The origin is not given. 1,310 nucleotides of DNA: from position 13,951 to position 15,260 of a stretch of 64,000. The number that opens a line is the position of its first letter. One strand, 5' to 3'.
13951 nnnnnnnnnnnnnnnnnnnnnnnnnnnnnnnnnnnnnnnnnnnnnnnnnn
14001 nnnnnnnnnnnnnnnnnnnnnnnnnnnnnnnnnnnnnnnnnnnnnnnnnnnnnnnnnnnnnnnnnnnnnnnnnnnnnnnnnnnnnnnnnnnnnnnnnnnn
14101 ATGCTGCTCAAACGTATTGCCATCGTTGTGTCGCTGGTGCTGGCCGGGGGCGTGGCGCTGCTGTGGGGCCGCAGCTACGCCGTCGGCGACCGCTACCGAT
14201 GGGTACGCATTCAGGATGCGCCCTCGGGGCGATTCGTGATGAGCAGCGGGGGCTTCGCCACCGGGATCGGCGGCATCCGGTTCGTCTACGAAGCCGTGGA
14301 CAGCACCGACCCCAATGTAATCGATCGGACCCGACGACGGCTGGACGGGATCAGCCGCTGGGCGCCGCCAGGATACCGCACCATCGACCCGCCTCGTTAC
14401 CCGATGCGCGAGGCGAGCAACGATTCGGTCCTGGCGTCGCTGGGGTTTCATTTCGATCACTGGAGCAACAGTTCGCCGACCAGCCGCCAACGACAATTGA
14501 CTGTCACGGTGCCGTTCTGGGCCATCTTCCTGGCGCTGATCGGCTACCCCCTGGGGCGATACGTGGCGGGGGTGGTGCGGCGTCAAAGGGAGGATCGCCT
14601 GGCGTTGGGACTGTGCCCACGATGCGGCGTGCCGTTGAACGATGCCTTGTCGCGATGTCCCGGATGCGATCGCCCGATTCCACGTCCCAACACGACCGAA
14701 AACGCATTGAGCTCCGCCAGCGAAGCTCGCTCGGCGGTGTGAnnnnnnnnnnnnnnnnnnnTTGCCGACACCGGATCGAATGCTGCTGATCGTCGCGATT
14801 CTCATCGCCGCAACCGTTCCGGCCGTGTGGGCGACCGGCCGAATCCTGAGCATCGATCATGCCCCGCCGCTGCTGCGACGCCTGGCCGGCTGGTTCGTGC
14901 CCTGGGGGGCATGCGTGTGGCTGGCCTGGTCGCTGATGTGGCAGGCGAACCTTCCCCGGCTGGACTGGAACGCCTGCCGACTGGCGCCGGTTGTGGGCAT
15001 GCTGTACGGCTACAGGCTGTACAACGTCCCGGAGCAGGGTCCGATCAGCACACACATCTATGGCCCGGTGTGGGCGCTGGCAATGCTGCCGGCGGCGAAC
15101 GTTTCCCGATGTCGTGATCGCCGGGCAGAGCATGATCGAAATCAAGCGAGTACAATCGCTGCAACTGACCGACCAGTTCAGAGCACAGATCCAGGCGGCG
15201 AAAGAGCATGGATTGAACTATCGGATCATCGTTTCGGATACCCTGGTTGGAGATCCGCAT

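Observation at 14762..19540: Near-identical tandem triplication of a two-gene cassette (PD-(D/E)xK-like small protein + 357-aa partner), array edge inside a membrane-protein gene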

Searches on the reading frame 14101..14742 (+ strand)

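Call 6: search_protein_families(library=pfam, proteins=[window:14101-14742:+], max_evalue=1)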
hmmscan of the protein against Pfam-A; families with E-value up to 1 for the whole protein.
window:14101-14742:+ (213 aa): 3 families
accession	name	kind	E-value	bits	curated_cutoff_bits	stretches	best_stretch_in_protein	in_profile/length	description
PF12773.13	DZR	-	0.0064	17.1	27.3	1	171-195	14-36/45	Double zinc ribbon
PF25207.1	DUF7837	-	0.1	13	27.8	0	168-181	4-17/47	Domain of unknown function (DUF7837)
PF10571.15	UPF0547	-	0.24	12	29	0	186-194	3-11/26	Uncharacterised protein family UPF0547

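Call 10: search_protein_families(library=ncbifam, proteins=[window:14101-14742:+], max_evalue=1)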
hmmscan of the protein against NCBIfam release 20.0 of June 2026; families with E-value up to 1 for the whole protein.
window:14101-14742:+ (213 aa): 0 families

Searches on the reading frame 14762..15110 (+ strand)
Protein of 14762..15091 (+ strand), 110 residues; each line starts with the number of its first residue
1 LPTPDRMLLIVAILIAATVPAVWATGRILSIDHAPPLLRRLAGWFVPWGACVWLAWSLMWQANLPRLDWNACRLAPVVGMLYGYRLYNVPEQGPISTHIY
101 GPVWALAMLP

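Call 6: search_protein_families(library=pfam, proteins=[window:14762-15110:+], max_evalue=1)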
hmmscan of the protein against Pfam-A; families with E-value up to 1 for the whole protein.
window:14762-15110:+ (116 aa): 1 family
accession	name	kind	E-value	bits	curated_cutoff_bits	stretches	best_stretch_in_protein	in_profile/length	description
PF05257.22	CHAP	-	0.16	13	26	1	43-74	3-30/81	CHAP domain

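Call 10: search_protein_families(library=ncbifam, proteins=[window:14762-15110:+], max_evalue=1)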
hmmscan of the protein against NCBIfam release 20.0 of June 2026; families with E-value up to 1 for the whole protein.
window:14762-15110:+ (116 aa): 0 families

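Call 57: find_homologous_proteins(query=window:14762-15091:+, max_evalue=0.001)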
Query window:14762-15091:+: 5 candidates shared short words with the query, none scored E <= 0.001.
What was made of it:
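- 14762..15091 (+): 5' fragment (110 codons) of a host membrane-protein-like ORF, cut off by the array. No homolog was found (call 57).
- Tried and rejected: The truncated membrane ORF had no detectable homologs (call 57), so an 'empty site' could not be reconstructed.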
